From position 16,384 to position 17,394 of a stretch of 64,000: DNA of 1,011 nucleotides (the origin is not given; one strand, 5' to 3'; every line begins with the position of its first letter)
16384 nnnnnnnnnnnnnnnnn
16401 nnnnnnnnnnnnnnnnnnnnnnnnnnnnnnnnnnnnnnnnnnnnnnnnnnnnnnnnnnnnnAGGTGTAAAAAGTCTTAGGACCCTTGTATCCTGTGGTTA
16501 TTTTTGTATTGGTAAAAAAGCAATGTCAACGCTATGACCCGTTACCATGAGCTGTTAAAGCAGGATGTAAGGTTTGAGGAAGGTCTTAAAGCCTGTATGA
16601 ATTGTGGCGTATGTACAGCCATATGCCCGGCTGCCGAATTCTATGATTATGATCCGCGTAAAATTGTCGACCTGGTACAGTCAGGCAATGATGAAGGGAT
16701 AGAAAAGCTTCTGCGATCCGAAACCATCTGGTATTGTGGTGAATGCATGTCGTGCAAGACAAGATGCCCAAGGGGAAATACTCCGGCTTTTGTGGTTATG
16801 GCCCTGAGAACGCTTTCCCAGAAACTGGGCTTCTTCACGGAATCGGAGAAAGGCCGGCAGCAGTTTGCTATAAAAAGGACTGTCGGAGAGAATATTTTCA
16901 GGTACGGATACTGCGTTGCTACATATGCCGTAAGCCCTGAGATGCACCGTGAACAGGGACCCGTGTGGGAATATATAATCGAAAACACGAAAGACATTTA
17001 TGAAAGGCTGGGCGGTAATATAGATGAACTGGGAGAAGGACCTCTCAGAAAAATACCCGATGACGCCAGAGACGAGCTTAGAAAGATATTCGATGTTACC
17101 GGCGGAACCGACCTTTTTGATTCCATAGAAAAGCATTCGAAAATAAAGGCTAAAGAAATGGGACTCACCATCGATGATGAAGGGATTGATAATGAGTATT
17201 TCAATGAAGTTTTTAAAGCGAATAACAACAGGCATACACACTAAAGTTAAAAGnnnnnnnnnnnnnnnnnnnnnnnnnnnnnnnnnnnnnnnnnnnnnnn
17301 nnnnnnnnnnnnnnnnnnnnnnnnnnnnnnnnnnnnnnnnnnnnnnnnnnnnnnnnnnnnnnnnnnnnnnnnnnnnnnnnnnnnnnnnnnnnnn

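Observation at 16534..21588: Five-gene Hdr-like operon (C-B-shortA-smallC-membrane D/K) resembling sulfur-oxidiser sHdr order but ending in a membrane-fused HdrD/DsrK-like subunit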

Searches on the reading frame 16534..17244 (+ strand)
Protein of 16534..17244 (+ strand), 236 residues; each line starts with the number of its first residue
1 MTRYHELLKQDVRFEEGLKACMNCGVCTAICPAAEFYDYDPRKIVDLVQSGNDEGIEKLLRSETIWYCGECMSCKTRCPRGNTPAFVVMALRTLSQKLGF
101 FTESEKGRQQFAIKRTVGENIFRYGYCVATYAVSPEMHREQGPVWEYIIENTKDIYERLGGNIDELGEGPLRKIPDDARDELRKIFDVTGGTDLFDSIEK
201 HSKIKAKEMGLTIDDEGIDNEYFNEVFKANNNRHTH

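Call 3: search_protein_families(library=pfam, proteins=[window:16534-17244:+], max_evalue=0.01)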
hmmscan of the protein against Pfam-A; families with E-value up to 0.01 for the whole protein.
window:16534-17244:+ (236 aa): 8 families
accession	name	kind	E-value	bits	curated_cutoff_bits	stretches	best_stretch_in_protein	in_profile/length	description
PF13183.11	Fer4_8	-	7.3e-11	42.9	27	1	18-81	2-67/68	4Fe-4S dicluster domain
PF13534.11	Fer4_17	-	9.9e-09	36.1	22.2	1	20-81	1-59/61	4Fe-4S dicluster domain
PF13187.11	Fer4_9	-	1.6e-07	31.6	27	1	20-81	1-50/52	4Fe-4S dicluster domain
PF13237.11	Fer4_10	-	1.9e-06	28.1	25.5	1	18-79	6-53/53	4Fe-4S dicluster domain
PF13484.11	Fer4_16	-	4.3e-06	27.8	30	1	21-80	2-65/66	4Fe-4S double cluster binding domain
PF12838.12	Fer4_7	-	1.2e-05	26.1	27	1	21-81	2-51/52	4Fe-4S dicluster domain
PF12800.12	Fer4_4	-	0.0053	17.5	24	1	20-33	3-16/17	4Fe-4S binding domain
PF14697.11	Fer4_21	-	0.0077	16.8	35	0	20-33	40-53/59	4Fe-4S dicluster domain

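Call 4: search_protein_families(library=ncbifam, proteins=[window:16534-17244:+], max_evalue=0.01)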
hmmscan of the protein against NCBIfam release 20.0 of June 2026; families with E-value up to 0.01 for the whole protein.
window:16534-17244:+ (236 aa): 19 families
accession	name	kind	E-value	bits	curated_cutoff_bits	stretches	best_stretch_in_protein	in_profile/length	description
NF041779.1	hetero_SS_HdrC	equivalog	4.6e-27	94.8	350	1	9-198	19-191/198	ferredoxin:CoB-CoM heterodisulfide reductase subunit HdrC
NF041890.1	hdrC_Methbact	equivalog_domain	1.3e-22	80.3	270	1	13-198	21-190/192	ferredoxin:CoB-CoM heterodisulfide reductase subunit HdrC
TIGR03290.1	CoB_CoM_SS_C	equivalog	2.6e-18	66.4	160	1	18-114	1-94/144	CoB--CoM heterodisulfide reductase subunit C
NF038018.1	qmoC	equivalog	4.3e-13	49.4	300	1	16-94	15-90/360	quinone-interacting membrane-bound oxidoreductase complex subunit QmoC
TIGR00384.1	dhsB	subfamily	1.3e-06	28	88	1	11-88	132-218/222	succinate dehydrogenase and fumarate reductase iron-sulfur protein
NF004898.0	PRK06259.1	equivalog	1.6e-06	27.1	385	1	9-103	124-224/488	fumarate reductase (CoM/CoB) subunit TfrB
NF004616.0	PRK05950.1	subfamily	2.4e-06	26.9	228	1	15-93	143-231/238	succinate dehydrogenase iron-sulfur subunit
NF009226.0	PRK12576.1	equivalog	4.3e-06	26.3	344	1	20-99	155-241/317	succinate dehydrogenase/fumarate reductase iron-sulfur subunit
NF008369.0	PRK11168.1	equivalog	9.8e-05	21.4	278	1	15-82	7-74/401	anaerobic glycerol-3-phosphate dehydrogenase subunit C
TIGR00314.1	cdhA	equivalog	0.00019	19.3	781.3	1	9-83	389-454/784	CO dehydrogenase/acetyl-CoA synthase complex subunit alpha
NF008434.0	PRK11274.1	equivalog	0.00039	19.5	333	1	15-83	19-90/409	glycolate oxidase subunit GlcF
TIGR03379.1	glycerol3P_GlpC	equivalog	0.00081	18.2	279.9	1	17-81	3-67/397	anaerobic glycerol-3-phosphate dehydrogenase subunit GlpC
NF042952.1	MFR_FeS_SdhB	equivalog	0.0011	18.1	600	0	62-101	198-237/320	8-methylmenaquinol:fumarate reductase iron-sulfur subunit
NF045724.1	ferredox_TmcB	equivalog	0.002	16.8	735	1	13-100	35-133/430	electron transfer complex ferredoxin TmcB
NF058577.1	FdxA_fam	equivalog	0.0061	16.7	65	0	20-33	37-50/52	4Fe-4S ferredoxin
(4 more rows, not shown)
